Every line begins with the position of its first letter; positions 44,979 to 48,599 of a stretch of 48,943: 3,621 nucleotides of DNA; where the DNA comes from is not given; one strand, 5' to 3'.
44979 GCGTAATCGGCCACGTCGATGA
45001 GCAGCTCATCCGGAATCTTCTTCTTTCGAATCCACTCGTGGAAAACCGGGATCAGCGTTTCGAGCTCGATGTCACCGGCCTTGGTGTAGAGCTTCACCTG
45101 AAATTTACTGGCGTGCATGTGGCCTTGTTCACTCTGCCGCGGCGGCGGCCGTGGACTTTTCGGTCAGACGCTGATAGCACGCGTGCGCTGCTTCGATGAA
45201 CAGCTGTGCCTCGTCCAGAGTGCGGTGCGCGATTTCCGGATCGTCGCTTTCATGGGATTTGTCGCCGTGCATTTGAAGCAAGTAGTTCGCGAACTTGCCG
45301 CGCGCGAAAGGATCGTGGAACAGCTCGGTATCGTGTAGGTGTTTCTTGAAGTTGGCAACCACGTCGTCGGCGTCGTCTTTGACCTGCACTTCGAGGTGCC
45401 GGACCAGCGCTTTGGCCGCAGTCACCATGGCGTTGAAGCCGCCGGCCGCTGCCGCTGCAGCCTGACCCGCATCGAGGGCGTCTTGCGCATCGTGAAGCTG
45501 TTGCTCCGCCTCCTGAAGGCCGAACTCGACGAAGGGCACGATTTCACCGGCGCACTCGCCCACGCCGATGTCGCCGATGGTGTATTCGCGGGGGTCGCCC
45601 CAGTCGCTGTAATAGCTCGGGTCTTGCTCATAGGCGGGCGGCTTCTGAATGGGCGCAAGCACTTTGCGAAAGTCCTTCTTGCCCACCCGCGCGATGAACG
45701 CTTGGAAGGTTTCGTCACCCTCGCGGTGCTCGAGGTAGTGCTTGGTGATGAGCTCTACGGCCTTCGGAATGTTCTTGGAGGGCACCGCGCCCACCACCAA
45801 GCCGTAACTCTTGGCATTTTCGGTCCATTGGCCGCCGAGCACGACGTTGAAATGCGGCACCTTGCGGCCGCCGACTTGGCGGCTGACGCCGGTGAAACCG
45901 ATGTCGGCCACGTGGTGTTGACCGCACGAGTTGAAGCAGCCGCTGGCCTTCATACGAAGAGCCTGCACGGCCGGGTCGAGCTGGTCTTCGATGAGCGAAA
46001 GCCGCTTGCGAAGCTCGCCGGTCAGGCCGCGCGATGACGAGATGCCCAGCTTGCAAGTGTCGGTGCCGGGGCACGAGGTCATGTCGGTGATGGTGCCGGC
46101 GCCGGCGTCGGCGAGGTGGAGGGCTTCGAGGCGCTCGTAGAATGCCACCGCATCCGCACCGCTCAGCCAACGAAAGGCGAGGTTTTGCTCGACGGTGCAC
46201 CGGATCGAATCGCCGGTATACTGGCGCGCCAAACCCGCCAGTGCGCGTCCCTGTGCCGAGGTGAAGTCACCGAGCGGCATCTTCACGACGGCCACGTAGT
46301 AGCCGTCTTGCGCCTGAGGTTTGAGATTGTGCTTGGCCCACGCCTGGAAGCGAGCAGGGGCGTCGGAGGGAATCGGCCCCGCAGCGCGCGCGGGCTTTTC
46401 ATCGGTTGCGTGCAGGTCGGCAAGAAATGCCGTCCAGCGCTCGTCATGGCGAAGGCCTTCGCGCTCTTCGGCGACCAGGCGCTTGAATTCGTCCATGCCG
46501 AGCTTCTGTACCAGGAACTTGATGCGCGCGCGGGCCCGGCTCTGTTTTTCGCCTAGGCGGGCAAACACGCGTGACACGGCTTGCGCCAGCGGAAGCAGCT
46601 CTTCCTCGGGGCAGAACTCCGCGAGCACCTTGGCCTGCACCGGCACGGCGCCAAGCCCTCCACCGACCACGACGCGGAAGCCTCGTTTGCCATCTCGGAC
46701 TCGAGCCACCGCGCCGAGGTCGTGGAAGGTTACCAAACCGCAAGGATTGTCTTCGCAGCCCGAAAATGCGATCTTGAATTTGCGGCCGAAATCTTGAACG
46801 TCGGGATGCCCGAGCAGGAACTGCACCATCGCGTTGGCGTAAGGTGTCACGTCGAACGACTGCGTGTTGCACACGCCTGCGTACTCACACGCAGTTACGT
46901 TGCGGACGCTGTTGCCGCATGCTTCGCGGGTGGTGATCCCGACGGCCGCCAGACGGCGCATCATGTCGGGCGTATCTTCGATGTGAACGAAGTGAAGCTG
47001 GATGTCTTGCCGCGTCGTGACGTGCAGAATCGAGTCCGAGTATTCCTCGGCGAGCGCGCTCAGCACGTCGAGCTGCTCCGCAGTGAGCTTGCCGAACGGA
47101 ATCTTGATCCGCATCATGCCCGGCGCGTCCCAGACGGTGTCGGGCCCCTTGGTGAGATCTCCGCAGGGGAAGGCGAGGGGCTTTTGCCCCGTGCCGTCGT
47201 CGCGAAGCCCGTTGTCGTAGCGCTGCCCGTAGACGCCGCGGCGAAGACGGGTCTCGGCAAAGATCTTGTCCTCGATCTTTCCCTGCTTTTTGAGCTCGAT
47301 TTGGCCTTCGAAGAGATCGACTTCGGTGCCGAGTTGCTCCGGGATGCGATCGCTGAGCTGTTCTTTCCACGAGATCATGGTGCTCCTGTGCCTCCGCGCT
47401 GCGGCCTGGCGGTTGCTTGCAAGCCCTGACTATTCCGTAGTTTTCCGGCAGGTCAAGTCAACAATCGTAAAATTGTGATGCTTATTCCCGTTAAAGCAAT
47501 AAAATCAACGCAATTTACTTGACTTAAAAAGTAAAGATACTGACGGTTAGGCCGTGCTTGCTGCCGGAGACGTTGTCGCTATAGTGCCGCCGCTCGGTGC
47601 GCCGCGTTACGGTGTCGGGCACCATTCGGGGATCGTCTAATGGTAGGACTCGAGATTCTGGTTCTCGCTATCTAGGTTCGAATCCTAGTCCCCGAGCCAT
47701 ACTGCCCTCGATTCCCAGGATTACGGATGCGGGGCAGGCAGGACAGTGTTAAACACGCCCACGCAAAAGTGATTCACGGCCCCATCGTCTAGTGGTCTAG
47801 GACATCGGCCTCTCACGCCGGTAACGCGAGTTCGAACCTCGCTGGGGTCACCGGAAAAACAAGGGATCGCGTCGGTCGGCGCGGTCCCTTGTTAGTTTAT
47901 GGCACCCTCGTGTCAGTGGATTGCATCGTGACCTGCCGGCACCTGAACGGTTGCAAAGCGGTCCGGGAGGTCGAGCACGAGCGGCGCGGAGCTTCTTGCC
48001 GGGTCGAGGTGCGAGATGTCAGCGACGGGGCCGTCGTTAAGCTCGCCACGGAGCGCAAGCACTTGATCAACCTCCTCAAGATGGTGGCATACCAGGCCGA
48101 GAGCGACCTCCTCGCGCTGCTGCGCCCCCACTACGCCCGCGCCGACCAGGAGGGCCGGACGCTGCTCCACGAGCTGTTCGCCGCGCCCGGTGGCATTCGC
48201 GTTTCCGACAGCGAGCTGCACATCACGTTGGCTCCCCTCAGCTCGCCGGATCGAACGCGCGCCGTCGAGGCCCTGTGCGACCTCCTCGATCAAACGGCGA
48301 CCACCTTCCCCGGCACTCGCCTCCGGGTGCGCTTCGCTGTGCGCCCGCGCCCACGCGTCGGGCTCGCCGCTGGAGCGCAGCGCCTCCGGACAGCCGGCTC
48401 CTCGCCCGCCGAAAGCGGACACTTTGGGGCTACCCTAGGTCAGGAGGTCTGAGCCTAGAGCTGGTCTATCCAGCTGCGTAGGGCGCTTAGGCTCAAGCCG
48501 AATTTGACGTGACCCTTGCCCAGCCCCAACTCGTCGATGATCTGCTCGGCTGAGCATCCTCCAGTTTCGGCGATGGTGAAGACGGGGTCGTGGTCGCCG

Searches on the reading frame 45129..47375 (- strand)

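Call 35: search_protein_families(library=pfam, proteins=[window:45129-47375:-], max_evalue=0.001)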
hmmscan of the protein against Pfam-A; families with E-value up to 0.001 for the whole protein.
window:45129-47375:- (748 aa): 2 families
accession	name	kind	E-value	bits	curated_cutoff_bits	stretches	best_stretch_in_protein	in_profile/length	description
PF01077.27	NIR_SIR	-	6.3e-55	185.4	27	2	153-305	1-153/158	Nitrite and sulphite reductase 4Fe-4S domain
PF03460.22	NIR_SIR_ferr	-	2.1e-34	117.5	24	2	87-145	11-69/69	Nitrite/Sulfite reductase ferredoxin-like half domain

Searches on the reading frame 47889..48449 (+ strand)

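Call 35: search_protein_families(library=pfam, proteins=[window:47889-48449:+], max_evalue=0.001)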
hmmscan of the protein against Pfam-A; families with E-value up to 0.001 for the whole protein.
window:47889-48449:+ (187 aa): 1 family
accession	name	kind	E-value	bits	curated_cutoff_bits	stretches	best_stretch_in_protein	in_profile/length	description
PF21804.3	Transposase_29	-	1e-10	41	27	1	49-149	457-558/562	Transposase protein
